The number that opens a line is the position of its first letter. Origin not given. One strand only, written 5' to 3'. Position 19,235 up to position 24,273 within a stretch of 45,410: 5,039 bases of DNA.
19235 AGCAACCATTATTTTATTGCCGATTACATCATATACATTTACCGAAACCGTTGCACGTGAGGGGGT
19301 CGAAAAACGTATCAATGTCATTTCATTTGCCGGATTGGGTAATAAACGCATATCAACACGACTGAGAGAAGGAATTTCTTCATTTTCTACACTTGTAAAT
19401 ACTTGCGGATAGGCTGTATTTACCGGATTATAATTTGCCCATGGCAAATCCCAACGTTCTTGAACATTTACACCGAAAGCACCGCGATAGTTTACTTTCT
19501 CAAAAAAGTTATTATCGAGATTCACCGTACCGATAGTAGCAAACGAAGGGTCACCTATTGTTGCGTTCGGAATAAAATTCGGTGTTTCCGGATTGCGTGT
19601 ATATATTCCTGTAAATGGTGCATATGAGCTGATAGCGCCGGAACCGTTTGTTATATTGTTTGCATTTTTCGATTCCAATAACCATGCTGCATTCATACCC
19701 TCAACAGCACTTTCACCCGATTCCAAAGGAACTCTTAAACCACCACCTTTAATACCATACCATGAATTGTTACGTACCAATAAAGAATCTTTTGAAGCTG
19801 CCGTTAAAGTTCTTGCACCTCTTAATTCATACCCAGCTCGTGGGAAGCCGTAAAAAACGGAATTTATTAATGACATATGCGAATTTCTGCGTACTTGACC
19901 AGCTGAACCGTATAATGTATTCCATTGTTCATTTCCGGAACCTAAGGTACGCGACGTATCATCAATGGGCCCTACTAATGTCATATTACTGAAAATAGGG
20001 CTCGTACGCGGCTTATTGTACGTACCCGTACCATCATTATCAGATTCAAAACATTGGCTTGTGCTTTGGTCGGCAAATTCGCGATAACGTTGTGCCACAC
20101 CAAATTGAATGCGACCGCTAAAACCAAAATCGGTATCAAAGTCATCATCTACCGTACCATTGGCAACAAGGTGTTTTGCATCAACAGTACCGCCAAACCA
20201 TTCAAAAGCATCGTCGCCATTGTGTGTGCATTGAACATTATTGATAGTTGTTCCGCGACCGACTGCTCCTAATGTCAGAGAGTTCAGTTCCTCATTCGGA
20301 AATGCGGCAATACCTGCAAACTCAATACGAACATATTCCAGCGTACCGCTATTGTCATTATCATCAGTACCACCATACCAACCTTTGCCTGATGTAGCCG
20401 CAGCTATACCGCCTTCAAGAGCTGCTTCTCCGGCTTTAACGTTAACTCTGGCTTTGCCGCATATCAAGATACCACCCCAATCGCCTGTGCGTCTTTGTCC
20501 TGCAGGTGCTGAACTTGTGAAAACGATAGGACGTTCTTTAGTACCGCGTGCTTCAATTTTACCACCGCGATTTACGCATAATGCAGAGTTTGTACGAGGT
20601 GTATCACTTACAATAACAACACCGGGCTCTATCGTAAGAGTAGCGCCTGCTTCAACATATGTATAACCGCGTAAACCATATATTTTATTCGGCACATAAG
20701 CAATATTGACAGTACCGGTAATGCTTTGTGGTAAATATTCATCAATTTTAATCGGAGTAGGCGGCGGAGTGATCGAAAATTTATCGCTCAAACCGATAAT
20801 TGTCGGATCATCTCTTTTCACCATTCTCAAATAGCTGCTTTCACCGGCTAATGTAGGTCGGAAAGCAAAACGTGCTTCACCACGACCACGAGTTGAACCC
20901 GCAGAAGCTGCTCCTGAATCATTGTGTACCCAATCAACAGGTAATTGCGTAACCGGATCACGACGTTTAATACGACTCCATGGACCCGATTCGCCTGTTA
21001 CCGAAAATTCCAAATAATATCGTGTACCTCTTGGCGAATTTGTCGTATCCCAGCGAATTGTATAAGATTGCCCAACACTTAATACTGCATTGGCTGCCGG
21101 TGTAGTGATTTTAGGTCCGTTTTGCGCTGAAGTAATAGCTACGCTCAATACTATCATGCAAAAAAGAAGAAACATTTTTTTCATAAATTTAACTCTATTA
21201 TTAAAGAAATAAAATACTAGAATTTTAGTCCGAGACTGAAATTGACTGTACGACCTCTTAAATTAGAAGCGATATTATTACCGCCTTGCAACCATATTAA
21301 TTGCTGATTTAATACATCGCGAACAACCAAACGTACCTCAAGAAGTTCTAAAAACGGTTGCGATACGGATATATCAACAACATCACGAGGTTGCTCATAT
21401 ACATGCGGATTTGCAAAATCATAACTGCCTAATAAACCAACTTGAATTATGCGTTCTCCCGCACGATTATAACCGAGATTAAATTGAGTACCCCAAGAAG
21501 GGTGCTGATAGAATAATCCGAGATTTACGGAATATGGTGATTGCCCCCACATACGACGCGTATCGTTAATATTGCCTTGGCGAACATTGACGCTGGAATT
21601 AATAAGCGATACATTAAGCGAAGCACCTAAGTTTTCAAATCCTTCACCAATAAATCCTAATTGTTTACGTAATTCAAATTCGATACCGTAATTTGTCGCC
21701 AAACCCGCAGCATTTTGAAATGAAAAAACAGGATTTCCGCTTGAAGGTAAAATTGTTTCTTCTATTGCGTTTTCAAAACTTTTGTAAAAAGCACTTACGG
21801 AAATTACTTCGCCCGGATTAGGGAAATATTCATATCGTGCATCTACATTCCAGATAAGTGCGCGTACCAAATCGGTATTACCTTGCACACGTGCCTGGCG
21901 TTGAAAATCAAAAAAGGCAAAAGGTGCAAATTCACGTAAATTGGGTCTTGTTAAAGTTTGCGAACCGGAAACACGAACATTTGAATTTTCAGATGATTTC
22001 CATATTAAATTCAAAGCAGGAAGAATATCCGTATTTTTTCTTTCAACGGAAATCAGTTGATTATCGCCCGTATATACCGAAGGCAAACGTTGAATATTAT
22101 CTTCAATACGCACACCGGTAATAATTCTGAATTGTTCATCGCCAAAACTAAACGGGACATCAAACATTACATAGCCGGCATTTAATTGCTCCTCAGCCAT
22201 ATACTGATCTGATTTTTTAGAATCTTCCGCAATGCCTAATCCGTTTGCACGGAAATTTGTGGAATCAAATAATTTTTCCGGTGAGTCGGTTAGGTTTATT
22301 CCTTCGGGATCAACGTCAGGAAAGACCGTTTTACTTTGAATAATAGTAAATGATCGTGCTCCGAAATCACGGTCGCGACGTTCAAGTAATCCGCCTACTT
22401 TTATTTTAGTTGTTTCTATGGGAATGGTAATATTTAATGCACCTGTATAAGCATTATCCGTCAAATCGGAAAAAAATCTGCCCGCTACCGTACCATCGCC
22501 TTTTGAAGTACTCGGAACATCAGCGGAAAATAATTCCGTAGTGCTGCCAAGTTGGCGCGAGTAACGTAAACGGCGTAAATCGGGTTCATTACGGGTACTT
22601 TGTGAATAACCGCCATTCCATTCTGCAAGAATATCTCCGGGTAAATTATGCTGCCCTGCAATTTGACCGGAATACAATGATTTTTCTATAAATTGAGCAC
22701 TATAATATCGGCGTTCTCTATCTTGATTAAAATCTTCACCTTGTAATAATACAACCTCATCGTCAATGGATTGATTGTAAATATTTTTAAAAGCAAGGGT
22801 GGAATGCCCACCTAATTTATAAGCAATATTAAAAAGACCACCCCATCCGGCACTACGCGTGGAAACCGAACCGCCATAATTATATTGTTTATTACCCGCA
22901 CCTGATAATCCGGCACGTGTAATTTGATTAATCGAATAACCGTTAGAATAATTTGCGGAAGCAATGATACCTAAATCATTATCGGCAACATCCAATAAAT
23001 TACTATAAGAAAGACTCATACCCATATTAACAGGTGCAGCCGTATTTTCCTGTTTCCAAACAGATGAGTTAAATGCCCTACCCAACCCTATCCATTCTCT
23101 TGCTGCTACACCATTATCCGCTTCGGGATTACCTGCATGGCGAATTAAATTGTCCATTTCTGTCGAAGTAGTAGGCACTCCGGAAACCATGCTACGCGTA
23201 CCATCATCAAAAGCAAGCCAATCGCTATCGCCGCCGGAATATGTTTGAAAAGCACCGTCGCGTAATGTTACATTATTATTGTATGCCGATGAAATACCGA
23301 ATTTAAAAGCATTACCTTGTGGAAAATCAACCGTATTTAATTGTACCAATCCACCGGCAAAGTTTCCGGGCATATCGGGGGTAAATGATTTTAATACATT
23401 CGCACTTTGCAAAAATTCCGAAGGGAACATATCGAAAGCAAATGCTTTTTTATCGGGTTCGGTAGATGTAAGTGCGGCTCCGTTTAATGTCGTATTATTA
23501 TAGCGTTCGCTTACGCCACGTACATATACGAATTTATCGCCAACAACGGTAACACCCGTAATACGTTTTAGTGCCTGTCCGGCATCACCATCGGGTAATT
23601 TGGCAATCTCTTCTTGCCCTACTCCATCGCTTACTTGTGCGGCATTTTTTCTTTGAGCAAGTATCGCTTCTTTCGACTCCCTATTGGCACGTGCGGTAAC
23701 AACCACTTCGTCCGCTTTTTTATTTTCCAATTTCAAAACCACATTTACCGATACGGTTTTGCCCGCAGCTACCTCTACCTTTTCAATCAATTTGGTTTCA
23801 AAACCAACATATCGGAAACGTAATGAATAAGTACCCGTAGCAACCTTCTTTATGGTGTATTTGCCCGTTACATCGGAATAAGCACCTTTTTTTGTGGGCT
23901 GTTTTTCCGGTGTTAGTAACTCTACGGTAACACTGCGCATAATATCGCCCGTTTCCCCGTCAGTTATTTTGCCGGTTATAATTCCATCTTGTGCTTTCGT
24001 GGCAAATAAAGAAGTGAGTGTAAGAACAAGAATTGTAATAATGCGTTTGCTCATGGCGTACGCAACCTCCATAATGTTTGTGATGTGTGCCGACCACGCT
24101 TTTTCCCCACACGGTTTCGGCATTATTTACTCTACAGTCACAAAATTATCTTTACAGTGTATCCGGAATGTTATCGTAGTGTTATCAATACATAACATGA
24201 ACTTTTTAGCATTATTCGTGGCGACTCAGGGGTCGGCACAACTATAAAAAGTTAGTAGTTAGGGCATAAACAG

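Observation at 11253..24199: Two tandem cassettes of TonB-dependent receptor + T9SS-sorted beta-helix-like partner: candidate undescribed outer-membrane capture/uptake system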

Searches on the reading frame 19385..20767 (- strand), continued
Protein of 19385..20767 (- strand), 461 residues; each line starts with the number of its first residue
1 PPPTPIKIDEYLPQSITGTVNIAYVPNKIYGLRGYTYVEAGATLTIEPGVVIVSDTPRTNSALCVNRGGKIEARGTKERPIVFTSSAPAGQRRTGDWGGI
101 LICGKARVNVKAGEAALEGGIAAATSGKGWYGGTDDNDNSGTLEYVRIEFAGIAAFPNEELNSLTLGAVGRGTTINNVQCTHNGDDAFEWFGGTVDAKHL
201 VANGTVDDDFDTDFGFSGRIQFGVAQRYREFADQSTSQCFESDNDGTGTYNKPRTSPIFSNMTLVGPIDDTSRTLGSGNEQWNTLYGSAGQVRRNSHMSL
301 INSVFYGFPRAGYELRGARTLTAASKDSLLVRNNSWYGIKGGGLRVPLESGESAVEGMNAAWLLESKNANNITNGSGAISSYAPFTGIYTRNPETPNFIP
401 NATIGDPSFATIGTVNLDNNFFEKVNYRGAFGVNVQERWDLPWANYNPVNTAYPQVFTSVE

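Call 86: get_annotated_region(hit=H7, flank=5000)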
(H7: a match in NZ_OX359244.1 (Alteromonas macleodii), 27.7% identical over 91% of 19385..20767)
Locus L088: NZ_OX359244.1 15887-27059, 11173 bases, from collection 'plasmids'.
description: Alteromonas macleodii isolate Alteromonas macleodii BGP9 plasmid pBGP9, complete sequence
organism: Alteromonas macleodii (NCBI taxid 28108)
taxonomy: Bacteria; Pseudomonadota; Gammaproteobacteria; Alteromonadales; Alteromonadaceae; Alteromonas; Alteromonas macleodii
host: -; source: -; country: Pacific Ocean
typing (MOB-suite, as given by PLSDB): non-mobilizable; replicon rep_cluster_681
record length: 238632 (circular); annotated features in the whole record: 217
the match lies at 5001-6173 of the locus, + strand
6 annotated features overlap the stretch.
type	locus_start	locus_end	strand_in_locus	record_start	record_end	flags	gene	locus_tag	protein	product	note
CDS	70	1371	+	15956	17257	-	phoR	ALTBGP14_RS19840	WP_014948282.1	phosphate regulon sensor histidine kinase PhoR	GO:0000160 - phosphorelay signal transduction system [Evidence IEA]; GO:0016310 - phosphorylation [Evidence IEA]; ...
CDS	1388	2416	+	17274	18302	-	-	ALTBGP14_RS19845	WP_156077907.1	phosphate ABC transporter substrate-binding protein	GO:0006817 - phosphate ion transport [Evidence IEA]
CDS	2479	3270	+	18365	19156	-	-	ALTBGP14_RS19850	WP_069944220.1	2OG-Fe(II) oxygenase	-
CDS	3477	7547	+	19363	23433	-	-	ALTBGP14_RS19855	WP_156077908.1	hypothetical protein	-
CDS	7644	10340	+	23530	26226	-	-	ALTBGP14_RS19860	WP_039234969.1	TonB-dependent receptor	-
CDS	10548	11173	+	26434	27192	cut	-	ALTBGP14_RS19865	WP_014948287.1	DUF3450 domain-containing protein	-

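Call 102: search_protein_representatives(protein=window:19385-20767:-)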
Query: 461 residues. Proteins with E-value up to 0.001 (for the whole library): 6253; up to 1e-10: 4848; up to 1e-30: 2170. The best 150 are listed.
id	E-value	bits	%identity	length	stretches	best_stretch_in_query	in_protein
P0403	1.1e-280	947.4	54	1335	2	3-455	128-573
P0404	3.3e-259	876.6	52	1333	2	3-454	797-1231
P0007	1.8e-251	851.1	51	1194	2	6-454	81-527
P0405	8.0e-251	849.0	50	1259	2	3-454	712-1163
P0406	3.6e-242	820.4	41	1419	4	30-455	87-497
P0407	2.4e-241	817.7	50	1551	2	3-453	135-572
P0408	4.1e-227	770.8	45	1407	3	19-446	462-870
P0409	1.5e-192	656.8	47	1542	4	12-225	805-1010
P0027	2.3e-184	629.8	45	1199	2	16-451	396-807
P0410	3.6e-184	629.2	47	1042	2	19-458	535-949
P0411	4.7e-182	622.2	38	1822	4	14-444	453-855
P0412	7.0e-181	618.4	45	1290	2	11-454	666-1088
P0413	5.5e-178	608.8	42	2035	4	32-273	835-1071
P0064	3.1e-175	599.7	50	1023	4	22-342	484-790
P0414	4.7e-174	595.9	46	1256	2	16-454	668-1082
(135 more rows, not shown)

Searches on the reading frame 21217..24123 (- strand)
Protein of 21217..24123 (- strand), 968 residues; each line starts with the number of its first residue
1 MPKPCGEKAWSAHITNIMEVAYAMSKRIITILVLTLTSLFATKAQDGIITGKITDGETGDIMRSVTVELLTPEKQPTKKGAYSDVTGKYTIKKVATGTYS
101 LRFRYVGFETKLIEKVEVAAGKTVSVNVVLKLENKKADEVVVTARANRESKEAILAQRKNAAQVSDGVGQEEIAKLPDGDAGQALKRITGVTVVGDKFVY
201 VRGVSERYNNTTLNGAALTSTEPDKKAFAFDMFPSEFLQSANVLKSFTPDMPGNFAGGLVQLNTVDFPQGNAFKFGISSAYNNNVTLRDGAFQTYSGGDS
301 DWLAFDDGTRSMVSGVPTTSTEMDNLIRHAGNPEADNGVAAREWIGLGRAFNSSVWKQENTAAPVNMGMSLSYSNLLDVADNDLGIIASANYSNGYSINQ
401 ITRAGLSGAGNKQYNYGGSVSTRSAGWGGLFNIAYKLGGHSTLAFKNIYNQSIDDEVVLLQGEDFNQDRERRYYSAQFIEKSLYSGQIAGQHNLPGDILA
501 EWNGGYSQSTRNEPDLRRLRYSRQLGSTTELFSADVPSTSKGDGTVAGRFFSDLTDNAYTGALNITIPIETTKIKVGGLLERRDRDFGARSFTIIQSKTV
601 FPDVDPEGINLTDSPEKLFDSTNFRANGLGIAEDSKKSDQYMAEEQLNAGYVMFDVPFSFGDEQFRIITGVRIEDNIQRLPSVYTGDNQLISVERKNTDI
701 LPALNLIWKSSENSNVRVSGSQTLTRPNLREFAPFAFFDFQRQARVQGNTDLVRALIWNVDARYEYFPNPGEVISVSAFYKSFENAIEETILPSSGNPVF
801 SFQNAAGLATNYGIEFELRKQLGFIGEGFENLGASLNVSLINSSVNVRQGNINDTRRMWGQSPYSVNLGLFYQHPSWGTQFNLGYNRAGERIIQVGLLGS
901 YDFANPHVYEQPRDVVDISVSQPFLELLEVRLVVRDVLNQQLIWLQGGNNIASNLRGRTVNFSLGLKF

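Call 3: search_protein_families(library=pfam, proteins=[window:21217-24123:-], max_evalue=0.01)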
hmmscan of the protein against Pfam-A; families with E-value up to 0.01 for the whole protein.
window:21217-24123:- (968 aa): 6 families
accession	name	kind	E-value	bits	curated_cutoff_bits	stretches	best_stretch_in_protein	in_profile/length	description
PF00593.30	TonB_dep_Rec_b-barrel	-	3.3e-22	80.4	27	1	502-922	63-421/436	TonB dependent receptor-like, beta-barrel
PF13620.12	CarboxypepD_reg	-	2.1e-15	57.3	32.3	1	49-131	2-82/82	Carboxypeptidase regulatory-like domain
PF13715.12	CarbopepD_reg_2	-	2.3e-14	53.6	32.2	1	49-142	1-88/88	CarboxypepD_reg-like domain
PF07715.20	Plug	-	1.2e-09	39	23.9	1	160-256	4-104/107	TonB-dependent Receptor Plug Domain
PF08308.17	PEGA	-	0.0078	16.5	20.8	0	90-132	28-69/71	PEGA domain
PF14686.12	fn3_3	-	0.0095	16.1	24.4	0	82-125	30-74/75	Polysaccharide lyase family 4, domain II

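Call 4: search_protein_families(library=ncbifam, proteins=[window:21217-24123:-], max_evalue=0.01)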
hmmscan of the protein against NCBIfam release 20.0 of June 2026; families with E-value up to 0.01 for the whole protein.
window:21217-24123:- (968 aa): 2 families
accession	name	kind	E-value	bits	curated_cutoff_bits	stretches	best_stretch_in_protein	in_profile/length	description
TIGR01782.1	TonB-Xanth-Caul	subfamily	3.5e-73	247.2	310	1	138-968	2-868/868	TonB-dependent receptor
TIGR04056.1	OMP_RagA_SusC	subfamily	8.1e-10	37.7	368.25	1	49-193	3-127/981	SusC/RagA family TonB-linked outer membrane protein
